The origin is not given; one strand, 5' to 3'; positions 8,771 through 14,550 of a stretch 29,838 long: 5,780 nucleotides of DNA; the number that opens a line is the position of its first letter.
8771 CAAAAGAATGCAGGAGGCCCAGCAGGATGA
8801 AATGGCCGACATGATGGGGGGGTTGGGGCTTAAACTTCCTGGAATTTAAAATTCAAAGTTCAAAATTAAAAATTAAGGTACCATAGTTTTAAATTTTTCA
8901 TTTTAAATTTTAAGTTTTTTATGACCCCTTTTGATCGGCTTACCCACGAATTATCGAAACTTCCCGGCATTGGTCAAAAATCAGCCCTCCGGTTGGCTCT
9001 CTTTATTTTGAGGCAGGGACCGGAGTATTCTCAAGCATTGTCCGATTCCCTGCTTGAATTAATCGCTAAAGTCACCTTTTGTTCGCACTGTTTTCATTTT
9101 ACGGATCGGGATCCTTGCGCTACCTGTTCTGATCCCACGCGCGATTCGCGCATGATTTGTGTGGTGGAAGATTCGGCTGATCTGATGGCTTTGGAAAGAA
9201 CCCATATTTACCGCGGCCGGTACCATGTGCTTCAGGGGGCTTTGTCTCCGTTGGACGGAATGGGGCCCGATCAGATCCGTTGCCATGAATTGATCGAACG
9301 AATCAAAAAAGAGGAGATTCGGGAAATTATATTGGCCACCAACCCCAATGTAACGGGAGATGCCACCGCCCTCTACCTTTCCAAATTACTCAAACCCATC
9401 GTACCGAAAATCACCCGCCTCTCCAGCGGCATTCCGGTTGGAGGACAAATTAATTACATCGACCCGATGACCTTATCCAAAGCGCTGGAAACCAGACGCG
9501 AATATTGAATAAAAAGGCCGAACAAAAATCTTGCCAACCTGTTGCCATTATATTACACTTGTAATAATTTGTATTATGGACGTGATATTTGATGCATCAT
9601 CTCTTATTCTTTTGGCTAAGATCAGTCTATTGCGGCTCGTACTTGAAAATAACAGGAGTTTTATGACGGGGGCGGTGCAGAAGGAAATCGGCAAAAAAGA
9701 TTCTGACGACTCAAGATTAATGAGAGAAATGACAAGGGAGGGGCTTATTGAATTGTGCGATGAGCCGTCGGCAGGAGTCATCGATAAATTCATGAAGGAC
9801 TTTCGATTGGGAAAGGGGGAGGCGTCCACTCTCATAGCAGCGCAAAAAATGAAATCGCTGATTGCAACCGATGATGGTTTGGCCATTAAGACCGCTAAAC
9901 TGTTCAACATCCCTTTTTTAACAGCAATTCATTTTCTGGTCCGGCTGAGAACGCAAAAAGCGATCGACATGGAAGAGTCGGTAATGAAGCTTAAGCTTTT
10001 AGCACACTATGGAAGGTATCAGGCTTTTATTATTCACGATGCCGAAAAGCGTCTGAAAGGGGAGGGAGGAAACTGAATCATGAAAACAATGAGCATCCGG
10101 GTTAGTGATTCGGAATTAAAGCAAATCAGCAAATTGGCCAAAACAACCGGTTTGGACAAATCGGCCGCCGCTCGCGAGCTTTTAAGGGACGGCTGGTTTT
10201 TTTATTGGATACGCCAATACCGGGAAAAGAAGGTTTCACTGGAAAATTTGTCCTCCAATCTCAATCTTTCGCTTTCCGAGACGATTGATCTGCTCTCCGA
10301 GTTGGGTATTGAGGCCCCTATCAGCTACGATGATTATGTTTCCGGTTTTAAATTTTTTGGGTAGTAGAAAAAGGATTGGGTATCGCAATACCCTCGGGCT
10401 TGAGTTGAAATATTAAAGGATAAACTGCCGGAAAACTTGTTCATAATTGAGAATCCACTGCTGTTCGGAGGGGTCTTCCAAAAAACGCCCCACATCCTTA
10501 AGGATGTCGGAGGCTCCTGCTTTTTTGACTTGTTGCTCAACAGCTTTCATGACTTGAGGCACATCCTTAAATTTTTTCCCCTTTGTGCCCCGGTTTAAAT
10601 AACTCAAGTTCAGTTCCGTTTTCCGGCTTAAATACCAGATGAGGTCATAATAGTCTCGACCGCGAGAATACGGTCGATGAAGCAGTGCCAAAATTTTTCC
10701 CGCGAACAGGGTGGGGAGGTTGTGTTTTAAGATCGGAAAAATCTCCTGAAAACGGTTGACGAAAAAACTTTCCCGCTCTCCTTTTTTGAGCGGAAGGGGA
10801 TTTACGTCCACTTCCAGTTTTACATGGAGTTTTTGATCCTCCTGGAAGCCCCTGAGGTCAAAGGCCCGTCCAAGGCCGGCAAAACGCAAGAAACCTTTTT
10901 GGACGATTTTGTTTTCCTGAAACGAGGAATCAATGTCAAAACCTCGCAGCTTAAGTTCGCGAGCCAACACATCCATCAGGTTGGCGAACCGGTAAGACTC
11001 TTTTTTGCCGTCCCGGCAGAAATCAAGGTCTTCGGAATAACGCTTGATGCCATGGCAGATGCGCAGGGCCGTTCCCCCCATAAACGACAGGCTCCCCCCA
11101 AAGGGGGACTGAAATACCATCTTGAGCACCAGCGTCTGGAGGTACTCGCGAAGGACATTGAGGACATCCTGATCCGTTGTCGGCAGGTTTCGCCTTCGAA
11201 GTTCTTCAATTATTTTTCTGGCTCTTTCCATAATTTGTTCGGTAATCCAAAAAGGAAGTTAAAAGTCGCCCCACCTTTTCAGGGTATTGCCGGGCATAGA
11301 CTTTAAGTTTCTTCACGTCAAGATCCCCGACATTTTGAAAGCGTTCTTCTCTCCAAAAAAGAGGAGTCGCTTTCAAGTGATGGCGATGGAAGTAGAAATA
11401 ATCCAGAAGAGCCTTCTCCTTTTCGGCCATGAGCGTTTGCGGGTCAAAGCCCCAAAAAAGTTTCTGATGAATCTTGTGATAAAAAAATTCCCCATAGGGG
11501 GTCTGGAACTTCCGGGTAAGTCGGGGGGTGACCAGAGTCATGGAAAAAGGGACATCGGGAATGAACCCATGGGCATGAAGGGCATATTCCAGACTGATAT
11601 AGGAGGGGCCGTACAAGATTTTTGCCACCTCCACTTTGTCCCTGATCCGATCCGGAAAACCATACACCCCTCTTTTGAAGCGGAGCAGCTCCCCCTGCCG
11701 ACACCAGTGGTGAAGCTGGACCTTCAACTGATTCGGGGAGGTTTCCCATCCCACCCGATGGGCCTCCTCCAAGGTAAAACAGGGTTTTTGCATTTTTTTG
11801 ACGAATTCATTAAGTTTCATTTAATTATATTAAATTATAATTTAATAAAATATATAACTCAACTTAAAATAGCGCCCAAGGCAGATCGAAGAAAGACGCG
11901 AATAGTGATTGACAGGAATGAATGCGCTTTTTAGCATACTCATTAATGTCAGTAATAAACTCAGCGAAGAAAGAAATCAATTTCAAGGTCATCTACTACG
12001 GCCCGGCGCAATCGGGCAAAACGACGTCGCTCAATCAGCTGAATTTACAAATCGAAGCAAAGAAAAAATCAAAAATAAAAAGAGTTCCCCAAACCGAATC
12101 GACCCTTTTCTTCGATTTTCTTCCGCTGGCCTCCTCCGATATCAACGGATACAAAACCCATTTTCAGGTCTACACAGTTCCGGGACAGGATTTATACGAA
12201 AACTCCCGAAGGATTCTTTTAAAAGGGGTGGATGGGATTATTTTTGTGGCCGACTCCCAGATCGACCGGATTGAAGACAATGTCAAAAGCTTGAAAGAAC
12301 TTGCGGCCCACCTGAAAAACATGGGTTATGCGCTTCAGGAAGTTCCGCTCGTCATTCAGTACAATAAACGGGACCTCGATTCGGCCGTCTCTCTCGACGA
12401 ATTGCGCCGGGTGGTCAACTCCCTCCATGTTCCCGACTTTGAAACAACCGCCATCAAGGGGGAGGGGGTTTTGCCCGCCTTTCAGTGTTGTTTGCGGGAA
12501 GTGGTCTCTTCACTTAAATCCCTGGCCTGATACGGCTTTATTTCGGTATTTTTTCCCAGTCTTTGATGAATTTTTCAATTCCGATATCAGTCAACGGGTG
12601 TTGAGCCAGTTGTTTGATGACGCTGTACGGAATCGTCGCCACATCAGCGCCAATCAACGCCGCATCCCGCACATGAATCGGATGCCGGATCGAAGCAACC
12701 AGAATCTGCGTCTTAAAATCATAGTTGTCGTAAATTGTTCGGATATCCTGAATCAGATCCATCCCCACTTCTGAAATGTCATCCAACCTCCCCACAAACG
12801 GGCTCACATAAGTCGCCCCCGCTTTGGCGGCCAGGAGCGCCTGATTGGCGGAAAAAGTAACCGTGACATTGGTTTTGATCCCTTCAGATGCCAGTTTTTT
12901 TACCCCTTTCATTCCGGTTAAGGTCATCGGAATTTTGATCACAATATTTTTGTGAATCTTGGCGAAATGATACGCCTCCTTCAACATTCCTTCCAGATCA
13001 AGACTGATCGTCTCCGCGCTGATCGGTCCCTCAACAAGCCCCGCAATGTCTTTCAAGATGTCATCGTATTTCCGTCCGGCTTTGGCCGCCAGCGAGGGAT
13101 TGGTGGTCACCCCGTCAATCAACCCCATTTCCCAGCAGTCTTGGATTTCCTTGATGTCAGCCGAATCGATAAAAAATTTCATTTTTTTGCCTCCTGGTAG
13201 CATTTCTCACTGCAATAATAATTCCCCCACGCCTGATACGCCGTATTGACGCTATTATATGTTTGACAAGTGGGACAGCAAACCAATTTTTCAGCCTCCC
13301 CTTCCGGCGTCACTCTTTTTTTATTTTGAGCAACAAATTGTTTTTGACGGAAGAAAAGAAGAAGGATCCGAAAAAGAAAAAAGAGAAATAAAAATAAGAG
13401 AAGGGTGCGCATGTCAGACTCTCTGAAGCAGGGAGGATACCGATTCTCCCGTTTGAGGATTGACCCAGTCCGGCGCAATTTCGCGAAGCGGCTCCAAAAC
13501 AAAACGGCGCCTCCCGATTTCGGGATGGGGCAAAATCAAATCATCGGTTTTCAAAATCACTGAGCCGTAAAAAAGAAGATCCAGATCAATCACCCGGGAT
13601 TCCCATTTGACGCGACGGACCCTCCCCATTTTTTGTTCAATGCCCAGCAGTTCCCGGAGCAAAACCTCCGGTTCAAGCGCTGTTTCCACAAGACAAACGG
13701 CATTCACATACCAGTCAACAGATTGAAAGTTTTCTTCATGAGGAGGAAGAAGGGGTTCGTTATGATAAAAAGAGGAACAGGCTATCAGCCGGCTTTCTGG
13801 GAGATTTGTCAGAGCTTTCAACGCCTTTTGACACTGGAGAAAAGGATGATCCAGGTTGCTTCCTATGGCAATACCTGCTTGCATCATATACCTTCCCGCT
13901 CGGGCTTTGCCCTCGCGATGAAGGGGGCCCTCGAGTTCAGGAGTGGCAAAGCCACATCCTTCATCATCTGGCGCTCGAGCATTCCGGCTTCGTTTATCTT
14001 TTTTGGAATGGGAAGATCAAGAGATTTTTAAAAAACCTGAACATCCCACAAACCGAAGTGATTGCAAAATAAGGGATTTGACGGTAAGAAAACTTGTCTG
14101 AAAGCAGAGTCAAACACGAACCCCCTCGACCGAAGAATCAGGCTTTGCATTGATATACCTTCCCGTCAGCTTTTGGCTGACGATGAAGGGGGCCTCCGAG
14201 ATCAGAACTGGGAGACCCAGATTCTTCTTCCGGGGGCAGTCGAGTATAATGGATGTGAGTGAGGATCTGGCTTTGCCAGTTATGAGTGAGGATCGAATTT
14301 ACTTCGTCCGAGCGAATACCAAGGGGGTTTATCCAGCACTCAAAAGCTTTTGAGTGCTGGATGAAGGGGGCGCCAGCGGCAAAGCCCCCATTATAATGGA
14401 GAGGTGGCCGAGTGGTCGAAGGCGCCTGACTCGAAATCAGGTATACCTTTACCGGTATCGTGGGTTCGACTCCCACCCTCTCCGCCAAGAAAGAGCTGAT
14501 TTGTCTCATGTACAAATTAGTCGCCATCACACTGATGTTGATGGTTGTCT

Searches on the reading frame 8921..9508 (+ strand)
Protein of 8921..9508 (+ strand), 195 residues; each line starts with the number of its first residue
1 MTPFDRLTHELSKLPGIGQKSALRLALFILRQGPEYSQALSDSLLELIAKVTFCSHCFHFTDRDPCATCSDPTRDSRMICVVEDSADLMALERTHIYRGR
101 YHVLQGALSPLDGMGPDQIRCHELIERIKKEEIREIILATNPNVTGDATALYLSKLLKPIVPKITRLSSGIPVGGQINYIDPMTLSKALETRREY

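Call 43: search_protein_families(library=pfam, proteins=[window:8921-9508:+], max_evalue=0.001)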
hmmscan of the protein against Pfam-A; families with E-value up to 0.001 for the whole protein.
window:8921-9508:+ (195 aa): 5 families
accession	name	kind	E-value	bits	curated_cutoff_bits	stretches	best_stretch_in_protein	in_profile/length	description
PF13662.12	Toprim_4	-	3.5e-23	82.1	25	1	78-166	2-83/85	Toprim domain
PF21176.3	RecR_HhH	-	1.4e-12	47.7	27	1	5-46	2-43/45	RecR, helix-hairpin-helix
PF21175.2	RecR_C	-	1.1e-09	38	22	1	170-193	1-24/24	RecR, C-terminal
PF01751.28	Toprim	-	1.3e-08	35.4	23.1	1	79-163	2-86/96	Toprim domain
PF02132.21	RecR_ZnF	-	8e-07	29.1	22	1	51-71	1-21/21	RecR, Cys4-zinc finger domain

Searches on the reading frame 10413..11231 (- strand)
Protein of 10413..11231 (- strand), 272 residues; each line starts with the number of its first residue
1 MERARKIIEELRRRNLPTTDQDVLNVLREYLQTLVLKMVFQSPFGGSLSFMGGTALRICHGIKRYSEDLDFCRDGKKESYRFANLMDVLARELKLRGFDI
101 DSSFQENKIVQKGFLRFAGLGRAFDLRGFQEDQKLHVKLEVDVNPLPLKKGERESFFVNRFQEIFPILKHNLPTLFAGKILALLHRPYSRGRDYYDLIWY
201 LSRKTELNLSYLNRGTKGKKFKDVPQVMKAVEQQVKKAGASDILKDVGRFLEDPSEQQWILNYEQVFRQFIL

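Call 43: search_protein_families(library=pfam, proteins=[window:10413-11231:-], max_evalue=0.001)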
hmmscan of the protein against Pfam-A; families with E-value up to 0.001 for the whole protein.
window:10413-11231:- (272 aa): 1 family
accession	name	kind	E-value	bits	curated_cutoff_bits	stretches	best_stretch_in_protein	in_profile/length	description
PF08843.17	AbiEii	-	5.5e-26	92.4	22.5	1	41-256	8-232/238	Nucleotidyl transferase AbiEii toxin, Type IV TA system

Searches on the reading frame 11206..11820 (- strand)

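Call 43: search_protein_families(library=pfam, proteins=[window:11206-11820:-], max_evalue=0.001)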
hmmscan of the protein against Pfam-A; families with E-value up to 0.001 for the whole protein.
window:11206-11820:- (204 aa): 1 family
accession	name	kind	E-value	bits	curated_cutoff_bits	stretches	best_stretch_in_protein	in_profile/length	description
PF13338.12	AbiEi_4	-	1.8e-06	28.4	25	1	10-56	9-49/49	Transcriptional regulator, AbiEi antitoxin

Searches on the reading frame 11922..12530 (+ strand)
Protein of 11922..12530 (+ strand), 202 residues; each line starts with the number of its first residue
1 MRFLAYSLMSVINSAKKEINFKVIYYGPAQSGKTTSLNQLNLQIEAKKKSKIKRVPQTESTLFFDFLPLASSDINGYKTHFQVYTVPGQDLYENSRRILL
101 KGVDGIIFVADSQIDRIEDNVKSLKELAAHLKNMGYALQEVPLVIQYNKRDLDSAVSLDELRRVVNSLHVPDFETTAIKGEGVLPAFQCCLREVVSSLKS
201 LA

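Call 43: search_protein_families(library=pfam, proteins=[window:11922-12530:+], max_evalue=0.001)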
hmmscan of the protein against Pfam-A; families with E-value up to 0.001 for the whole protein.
window:11922-12530:+ (202 aa): 4 families
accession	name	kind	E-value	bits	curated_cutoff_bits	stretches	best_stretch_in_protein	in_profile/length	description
PF00025.27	Arf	-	1.8e-12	47.6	22.3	1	9-187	5-167/174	ADP-ribosylation factor family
PF00071.28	Ras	-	2.5e-08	34.1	21.6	1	57-194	27-160/162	Ras family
PF09439.16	SRPRB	-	1e-05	25.4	25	1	22-155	5-124/178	Signal recognition particle receptor beta subunit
PF08477.19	Roc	-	0.0003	21.5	27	1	22-151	1-119/119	Ras of Complex, Roc, domain of DAPkinase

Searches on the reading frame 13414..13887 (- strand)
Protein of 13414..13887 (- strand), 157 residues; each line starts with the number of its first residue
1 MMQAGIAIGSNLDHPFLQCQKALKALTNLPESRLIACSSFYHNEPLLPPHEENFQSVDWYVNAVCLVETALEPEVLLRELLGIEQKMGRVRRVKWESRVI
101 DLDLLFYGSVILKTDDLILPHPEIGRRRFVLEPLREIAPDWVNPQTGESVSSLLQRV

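Call 7: search_protein_families(library=pfam, proteins=[window:13414-13887:-])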
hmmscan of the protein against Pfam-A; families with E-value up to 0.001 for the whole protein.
window:13414-13887:- (157 aa): 1 family
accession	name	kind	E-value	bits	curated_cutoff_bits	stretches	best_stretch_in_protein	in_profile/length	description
PF01288.25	HPPK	-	1.9e-33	115.7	25.7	1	6-139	2-116/116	7,8-dihydro-6-hydroxymethylpterin-pyrophosphokinase (HPPK)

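Call 55: list_cluster_members(proteins=[P0241, window:13414-13887:-, window:1918-2448:+])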
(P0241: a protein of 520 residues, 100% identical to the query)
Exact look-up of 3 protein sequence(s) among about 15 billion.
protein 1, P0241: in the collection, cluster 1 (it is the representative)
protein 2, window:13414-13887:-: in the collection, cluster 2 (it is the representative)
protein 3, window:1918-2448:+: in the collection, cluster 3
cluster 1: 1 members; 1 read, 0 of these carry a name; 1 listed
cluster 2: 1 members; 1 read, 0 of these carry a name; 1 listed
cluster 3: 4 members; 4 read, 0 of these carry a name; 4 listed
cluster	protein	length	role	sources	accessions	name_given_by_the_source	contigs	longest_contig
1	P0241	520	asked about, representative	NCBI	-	-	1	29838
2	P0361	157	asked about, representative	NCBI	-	-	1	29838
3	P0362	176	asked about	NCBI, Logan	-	-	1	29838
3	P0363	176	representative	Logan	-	-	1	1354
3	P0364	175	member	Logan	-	-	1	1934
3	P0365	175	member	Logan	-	-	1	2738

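Call 68: search_protein_families(library=ncbifam, proteins=[window:13414-13887:-], max_evalue=0.00001)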
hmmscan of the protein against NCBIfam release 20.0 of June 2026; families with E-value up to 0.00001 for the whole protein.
window:13414-13887:- (157 aa): 3 families
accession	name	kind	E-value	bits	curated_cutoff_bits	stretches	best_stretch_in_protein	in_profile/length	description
NF007595.0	PRK10239.1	equivalog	9e-34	116.5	252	1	1-154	1-148/159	2-amino-4-hydroxy-6-hydroxymethyldihydropteridine diphosphokinase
TIGR01498.1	folK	equivalog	1.4e-33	115.8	54.1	1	6-139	3-128/128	2-amino-4-hydroxy-6-hydroxymethyldihydropteridine diphosphokinase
NF010692.0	PRK14092.1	equivalog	1.5e-22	80.1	234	1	3-146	9-145/163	2-amino-4-hydroxy-6-hydroxymethyldihydropteridine diphosphokinase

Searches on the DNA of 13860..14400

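Call 37: search_rna_families(source=window, start=13860, end=14400, threshold=evalue, max_evalue=10)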
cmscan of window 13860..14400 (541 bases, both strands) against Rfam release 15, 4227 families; matches with E-value up to 10: 3.
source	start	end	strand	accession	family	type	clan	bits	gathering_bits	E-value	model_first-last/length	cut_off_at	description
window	13993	14059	+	RF03590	mir-2009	Gene; miRNA;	-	13.8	90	8.3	1-83/83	no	mir-2009 microRNA precursor family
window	13953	13972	-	RF01152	sR1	Gene; snRNA; snoRNA; CD-box;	-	11.9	45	1.5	1-57/57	no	Small nucleolar RNA sR1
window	13935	13997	-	RF01134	sR30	Gene; snRNA; snoRNA; CD-box;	-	11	38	3.7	1-57/57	no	Small nucleolar RNA sR30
